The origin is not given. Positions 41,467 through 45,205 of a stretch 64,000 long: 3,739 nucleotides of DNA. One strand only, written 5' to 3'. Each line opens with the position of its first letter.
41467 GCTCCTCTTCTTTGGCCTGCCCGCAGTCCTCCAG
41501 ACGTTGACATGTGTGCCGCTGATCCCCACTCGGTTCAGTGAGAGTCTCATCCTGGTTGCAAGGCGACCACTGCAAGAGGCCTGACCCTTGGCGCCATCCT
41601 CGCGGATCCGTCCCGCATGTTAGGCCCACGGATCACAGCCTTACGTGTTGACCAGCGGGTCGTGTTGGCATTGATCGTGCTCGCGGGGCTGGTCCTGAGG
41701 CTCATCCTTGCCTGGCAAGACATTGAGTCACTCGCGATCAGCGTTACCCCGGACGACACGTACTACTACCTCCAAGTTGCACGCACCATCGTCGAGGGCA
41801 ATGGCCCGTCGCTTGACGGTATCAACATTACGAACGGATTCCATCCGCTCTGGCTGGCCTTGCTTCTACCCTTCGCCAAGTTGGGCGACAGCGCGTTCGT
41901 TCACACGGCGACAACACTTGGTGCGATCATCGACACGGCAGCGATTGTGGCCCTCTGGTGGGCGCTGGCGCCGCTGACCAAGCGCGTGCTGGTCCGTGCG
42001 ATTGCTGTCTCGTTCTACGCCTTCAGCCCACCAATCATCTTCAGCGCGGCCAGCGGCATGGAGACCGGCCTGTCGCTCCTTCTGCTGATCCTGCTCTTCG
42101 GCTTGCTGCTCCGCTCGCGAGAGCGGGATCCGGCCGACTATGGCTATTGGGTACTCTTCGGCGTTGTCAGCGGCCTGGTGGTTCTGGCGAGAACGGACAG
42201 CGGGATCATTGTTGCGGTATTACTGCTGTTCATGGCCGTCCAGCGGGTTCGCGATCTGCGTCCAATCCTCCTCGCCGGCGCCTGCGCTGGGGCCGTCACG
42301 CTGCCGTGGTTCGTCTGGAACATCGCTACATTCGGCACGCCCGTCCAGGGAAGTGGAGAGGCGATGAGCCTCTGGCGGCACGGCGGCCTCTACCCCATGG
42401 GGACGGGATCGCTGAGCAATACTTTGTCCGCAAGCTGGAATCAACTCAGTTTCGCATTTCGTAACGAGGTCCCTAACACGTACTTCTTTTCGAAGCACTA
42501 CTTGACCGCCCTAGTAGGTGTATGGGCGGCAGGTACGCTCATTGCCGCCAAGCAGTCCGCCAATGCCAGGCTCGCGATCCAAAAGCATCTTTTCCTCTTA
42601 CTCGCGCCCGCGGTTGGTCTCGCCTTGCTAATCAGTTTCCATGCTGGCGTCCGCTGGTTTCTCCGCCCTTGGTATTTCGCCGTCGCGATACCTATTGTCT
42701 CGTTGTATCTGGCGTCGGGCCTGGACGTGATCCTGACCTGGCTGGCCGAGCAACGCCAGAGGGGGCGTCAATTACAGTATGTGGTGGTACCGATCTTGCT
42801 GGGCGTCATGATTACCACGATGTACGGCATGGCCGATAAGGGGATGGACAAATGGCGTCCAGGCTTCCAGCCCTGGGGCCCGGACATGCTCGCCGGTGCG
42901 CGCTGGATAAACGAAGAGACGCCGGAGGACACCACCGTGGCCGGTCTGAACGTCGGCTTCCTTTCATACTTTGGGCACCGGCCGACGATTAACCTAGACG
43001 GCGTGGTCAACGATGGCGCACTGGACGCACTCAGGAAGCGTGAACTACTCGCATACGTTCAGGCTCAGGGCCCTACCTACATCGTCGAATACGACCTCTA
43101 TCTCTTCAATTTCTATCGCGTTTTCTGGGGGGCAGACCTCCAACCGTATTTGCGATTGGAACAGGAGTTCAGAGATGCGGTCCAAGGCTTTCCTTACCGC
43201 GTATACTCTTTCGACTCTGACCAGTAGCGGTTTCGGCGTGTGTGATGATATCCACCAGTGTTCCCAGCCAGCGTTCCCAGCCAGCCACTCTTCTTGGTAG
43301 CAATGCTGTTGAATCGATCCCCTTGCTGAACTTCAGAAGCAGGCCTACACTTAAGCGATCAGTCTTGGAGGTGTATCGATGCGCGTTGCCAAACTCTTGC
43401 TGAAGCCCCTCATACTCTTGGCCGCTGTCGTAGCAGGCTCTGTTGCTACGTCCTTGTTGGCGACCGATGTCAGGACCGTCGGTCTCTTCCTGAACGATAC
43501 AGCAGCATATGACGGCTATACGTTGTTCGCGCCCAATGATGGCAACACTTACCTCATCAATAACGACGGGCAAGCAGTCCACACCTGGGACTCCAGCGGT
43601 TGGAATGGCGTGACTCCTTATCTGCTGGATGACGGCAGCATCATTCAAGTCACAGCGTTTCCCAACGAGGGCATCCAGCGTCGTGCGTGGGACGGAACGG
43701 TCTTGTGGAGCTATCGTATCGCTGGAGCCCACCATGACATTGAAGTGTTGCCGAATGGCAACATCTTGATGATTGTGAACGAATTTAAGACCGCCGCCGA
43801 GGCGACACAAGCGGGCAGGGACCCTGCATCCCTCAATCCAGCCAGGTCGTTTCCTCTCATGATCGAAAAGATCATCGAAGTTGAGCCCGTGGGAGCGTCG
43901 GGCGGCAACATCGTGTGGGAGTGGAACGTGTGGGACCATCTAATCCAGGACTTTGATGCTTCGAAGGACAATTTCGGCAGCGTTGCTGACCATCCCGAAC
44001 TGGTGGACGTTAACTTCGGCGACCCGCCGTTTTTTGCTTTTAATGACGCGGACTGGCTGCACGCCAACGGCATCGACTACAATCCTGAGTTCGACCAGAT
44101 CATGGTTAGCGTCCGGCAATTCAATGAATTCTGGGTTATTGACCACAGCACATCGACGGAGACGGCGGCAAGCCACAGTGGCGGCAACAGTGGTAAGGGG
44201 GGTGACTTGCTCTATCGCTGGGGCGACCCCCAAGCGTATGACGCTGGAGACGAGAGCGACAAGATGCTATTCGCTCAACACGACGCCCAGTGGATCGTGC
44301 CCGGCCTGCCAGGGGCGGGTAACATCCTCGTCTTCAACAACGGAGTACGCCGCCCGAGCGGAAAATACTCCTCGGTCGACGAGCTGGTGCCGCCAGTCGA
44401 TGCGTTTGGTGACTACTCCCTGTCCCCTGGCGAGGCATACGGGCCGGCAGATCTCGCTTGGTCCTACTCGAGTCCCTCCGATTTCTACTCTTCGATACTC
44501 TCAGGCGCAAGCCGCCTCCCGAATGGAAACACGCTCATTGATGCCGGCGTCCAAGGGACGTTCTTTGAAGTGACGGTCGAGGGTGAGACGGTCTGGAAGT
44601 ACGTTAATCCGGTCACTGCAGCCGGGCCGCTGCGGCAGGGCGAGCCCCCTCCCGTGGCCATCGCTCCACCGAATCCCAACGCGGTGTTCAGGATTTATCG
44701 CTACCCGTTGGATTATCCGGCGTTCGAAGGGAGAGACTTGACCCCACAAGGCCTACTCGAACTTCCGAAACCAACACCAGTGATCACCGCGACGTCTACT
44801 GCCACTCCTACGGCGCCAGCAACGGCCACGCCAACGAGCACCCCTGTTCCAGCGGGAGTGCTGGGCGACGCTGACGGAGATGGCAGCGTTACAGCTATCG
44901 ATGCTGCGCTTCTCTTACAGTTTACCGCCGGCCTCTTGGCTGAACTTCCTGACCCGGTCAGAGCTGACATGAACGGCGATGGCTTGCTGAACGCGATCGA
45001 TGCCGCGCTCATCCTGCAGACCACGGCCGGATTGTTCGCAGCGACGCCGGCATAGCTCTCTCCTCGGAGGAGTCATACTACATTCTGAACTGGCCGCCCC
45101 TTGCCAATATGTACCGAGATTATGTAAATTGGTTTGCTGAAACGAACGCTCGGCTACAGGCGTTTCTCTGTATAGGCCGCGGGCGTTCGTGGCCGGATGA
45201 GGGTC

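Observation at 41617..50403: Three dockerin-tagged arylsulfotransferase-like propeller proteins interleaved with two GT-C membrane enzymes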

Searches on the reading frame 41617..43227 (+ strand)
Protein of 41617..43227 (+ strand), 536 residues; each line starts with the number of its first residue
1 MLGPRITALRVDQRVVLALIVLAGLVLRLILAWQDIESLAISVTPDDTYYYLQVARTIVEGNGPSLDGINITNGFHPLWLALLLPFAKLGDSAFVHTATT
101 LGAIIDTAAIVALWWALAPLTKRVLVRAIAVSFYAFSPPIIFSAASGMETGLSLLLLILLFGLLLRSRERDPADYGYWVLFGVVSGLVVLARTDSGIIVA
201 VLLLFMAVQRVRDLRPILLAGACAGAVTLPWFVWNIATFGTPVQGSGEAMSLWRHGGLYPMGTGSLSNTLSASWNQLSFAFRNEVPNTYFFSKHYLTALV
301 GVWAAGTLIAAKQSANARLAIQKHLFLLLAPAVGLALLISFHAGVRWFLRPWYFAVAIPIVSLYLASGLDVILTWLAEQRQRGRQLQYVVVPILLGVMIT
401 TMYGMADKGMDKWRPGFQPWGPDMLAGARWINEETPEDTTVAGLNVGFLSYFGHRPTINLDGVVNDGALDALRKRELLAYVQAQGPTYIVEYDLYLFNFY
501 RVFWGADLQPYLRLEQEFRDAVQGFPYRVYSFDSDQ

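Call 3: search_protein_families(library=pfam, proteins=[window:41617-43227:+], max_evalue=0.1)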
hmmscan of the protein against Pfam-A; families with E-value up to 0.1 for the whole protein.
window:41617-43227:+ (536 aa): 1 family
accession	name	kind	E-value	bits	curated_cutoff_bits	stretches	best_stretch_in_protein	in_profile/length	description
PF09913.15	DUF2142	-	0.039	13.2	30.1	1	108-237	136-262/395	Predicted membrane protein (DUF2142)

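Call 4: search_protein_families(library=ncbifam, proteins=[window:41617-43227:+], max_evalue=0.1)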
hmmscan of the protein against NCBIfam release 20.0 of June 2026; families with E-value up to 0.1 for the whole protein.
window:41617-43227:+ (536 aa): 2 families
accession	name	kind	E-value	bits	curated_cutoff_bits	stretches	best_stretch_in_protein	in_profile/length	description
NF047440.1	LA3751_2_3_fam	subfamily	9.2e-11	41.2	200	1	107-242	110-247/460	LA_3751/LA_3752 family putative glycosyltransferase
NF046093.1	AZOBR_p60025_fam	subfamily_domain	0.00045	19.5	150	1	88-222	105-228/232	AZOBR_p60025 family cell surface glycopolymer formation protein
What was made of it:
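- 41617..43227 (+): GTC1: 536-aa polytopic membrane protein, GT-C glycosyltransferase of the PMT_2/GT39/ArnT type. It has an invariant DD motif (D46, D47) just after TM1. Direct family hits are sub-threshold only: NCBIfam LA_3751/3752 putative GT at E 9e-11, and DUF2142 (calls 3, 4).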

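Call 22: find_homologous_proteins(query=window:41617-43227:+, max_evalue=0.001)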
Query window:41617-43227:+ (536 aa): 73 proteins with E <= 0.001 among 8000 candidates.
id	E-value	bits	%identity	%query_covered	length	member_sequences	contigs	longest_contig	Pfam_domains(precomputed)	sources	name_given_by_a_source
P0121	0.0e+0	1197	100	100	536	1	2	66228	-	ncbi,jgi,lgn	-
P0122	8.7e-156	538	47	99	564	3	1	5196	-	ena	-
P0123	2.3e-136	474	46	96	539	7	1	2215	PF13231.13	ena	-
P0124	5.1e-134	466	46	96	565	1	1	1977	-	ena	-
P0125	6.3e-68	248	33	89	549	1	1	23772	-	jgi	jgi:hypothetical protein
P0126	1.5e-64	237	33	38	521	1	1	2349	PF13231.13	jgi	jgi:hypothetical protein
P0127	1.9e-62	230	35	96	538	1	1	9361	PF13231.13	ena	-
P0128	9.6e-62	228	33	89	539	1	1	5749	PF13231.13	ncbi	-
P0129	9.0e-59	218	32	89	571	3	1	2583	PF13231.13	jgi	jgi:4-amino-4-deoxy-L-arabinose transferase-like glycosyltransferase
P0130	9.5e-59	218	32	96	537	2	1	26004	-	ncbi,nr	ncbi:MAG: glycosyltransferase family 39 protein [Deltaproteobacteria bacterium]|nr:glycosyltransfera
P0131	3.4e-58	216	31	86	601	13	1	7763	PF13231.13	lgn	-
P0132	3.5e-57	213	32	90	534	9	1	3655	-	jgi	-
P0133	3.4e-56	209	32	88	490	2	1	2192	-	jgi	jgi:hypothetical protein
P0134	6.0e-56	208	33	85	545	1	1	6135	-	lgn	-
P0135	1.1e-53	201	33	90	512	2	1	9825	PF13231.13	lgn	-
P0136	6.4e-53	198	31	88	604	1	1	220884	PF13231.13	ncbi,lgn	-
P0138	3.9e-50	189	31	95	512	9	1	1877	PF13231.13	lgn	-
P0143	2.4e-38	150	32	88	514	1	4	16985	PF13231.13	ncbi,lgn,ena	-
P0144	4.5e-38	149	30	97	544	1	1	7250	PF13231.13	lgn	-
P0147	1.3e-34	138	30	88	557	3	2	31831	PF13231.13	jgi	-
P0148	3.1e-34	137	29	90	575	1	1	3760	PF13231.13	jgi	jgi:4-amino-4-deoxy-L-arabinose transferase-like glycosyltransferase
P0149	6.6e-34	136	29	88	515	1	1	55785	PF13231.13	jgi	jgi:hypothetical protein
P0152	5.2e-33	133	30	89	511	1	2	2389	PF13231.13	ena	-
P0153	5.4e-32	129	30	88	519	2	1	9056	PF13231.13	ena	-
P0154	5.8e-32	129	28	91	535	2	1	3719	PF13231.13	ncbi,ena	-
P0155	1.1e-30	125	29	88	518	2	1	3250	PF13231.13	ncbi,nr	ncbi:MAG TPA: glycosyltransferase family 39 protein [Candidatus Kapabacteria bacterium]|nr:glycosylt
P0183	3.0e-9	54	29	42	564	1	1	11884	PF13231.13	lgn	-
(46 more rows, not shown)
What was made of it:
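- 41617..43227 (+): Many homologs carry PF13231 and are named GT39/ArnT family (call 22).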

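Call 26: find_encoding_contigs(protein=P0122, flank=8000, max_places=2)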
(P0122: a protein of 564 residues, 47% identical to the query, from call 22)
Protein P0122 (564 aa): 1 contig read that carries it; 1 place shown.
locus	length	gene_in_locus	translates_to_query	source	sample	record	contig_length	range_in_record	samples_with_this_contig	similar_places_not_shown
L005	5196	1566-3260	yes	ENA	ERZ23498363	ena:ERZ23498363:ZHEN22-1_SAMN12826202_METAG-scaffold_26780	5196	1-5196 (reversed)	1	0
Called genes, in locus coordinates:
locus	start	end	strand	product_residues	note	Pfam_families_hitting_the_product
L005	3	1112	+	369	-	?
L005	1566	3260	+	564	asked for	-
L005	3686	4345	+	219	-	-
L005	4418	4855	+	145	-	-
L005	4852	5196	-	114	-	?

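Call 27: find_encoding_contigs(protein=P0125, flank=10000, max_places=2)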
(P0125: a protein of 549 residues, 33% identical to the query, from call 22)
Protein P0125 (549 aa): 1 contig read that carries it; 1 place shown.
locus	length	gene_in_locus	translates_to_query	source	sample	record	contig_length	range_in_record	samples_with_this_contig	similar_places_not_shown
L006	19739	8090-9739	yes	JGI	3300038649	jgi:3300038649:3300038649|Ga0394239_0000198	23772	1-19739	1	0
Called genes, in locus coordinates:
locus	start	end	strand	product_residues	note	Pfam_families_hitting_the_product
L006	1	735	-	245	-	?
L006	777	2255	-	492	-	-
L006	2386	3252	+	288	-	PF13469:Sulfotransfer_3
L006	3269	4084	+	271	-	PF13469:Sulfotransfer_3 (faint)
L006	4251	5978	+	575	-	PF13231:PMT_2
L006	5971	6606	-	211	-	PF08242:Methyltransf_12 (faint), PF13489:Methyltransf_23, PF08241:Methyltransf_11, PF13649:Methyltransf_25 (faint)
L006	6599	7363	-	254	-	PF13489:Methyltransf_23 (weak), PF08003:Methyltransf_9 (faint), PF13847:Methyltransf_31 (faint), PF08241:Methyltransf_11 (faint)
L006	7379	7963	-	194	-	PF08241:Methyltransf_11, PF13489:Methyltransf_23 (weak), PF13649:Methyltransf_25 (faint)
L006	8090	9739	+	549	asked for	-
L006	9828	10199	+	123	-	-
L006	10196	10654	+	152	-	-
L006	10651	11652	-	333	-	PF13489:Methyltransf_23 (weak), PF08241:Methyltransf_11, PF08242:Methyltransf_12, PF13649:Methyltransf_25, PF13847:Methyltransf_31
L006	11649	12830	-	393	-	PF01757:Acyl_transf_3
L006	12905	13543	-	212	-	PF00132:Hexapep (faint)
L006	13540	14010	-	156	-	PF00132:Hexapep (weak)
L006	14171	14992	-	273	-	PF00005:ABC_tran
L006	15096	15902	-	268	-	PF01061:ABC2_membrane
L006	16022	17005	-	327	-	PF08241:Methyltransf_11, PF08242:Methyltransf_12, PF13489:Methyltransf_23 (weak), PF13649:Methyltransf_25, PF13847:Methyltransf_31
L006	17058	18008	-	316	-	PF00990:GGDEF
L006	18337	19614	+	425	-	PF00675:Peptidase_M16, PF05193:Peptidase_M16_C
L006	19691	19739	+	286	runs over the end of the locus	PF00753:Lactamase_B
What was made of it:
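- An analogous glycan locus with a GTC1 homolog (L006) carries two PAPS-type sulfotransferase genes, which hints that related glycans may be sulfated (call 27).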

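Call 32: search_solved_structures(query=A3, max_evalue=1)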
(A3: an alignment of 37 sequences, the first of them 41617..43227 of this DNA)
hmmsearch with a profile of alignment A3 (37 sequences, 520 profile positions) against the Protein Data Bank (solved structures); distinct sequences matched with E-value up to 1: 0.

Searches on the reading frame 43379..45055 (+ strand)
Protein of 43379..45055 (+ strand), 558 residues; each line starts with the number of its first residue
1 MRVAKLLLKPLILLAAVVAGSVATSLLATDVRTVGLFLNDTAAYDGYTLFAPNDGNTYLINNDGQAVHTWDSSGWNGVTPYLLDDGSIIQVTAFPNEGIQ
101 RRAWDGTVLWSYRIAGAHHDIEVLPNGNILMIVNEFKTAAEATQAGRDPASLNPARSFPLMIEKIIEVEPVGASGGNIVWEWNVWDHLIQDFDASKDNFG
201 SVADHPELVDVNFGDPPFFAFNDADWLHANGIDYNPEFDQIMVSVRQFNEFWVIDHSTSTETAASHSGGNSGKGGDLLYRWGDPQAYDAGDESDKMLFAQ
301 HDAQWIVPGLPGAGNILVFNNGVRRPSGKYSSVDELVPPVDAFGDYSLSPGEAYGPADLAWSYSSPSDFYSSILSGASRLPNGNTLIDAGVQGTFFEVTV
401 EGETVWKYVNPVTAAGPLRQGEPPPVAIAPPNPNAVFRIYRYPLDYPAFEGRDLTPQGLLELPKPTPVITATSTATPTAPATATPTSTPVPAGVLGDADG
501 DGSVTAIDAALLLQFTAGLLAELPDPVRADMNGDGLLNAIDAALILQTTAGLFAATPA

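Call 3: search_protein_families(library=pfam, proteins=[window:43379-45055:+], max_evalue=0.1)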
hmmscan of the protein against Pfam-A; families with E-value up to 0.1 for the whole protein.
window:43379-45055:+ (558 aa): 3 families
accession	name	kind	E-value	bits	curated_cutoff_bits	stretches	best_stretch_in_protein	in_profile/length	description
PF05935.17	Arylsulfotrans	-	7.2e-23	81.6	24.2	1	58-396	31-339/374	Arylsulfotransferase (ASST)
PF00404.24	Dockerin_1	-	3.4e-09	37.2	22.9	1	495-545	1-52/57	Dockerin type I domain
PF14269.12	Arylsulfotran_2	-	0.0013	18.6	27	1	117-410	59-300/301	Arylsulfotransferase (ASST)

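Call 4: search_protein_families(library=ncbifam, proteins=[window:43379-45055:+], max_evalue=0.1)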
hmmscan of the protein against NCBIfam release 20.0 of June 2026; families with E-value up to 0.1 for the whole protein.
window:43379-45055:+ (558 aa): 1 family
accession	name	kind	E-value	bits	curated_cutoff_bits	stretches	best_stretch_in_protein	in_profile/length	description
NF049990.1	CellobisidaseCelK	equivalog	0.032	12.4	1700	1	492-547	826-880/889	cellulose 1,4-beta-cellobiosidase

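Call 6: find_encoding_contigs(protein=window:43379-45055:+, flank=10000, max_places=6)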
Protein window:43379-45055:+ (558 aa): 2 contigs read that carry it; 1 place shown.
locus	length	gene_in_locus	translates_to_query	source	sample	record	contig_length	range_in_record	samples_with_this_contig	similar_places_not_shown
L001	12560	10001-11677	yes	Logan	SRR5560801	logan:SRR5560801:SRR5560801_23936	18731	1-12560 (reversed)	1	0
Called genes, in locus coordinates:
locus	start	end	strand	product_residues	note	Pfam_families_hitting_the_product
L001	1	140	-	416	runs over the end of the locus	PF04055:Radical_SAM, PF13186:SPASM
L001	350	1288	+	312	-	PF00296:Bac_luciferase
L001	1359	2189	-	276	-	PF01209:Ubie_methyltran, PF13489:Methyltransf_23, PF08241:Methyltransf_11, PF08242:Methyltransf_12, PF13649:Methyltransf_25, PF13847:Methyltransf_31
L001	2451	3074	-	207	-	PF00132:Hexapep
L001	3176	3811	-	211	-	PF00132:Hexapep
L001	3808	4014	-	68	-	-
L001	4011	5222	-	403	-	PF13439:Glyco_transf_4, PF13579:Glyco_trans_4_4, PF20706:GT4-conflict, PF00534:Glycos_transf_1, PF13692:Glyco_trans_1_4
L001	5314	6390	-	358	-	PF03706:LPG_synthase_TM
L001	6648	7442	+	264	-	PF02353:CMAS (weak), PF13489:Methyltransf_23, PF07021:MetW (weak), PF08241:Methyltransf_11, PF08242:Methyltransf_12, PF13649:Methyltransf_25, PF13847:Methyltransf_31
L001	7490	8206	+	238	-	PF13489:Methyltransf_23, PF13847:Methyltransf_31, PF08241:Methyltransf_11, PF08242:Methyltransf_12, PF13649:Methyltransf_25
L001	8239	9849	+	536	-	-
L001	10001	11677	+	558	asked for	PF05935:Arylsulfotrans, PF00404:Dockerin_1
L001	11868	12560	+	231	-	?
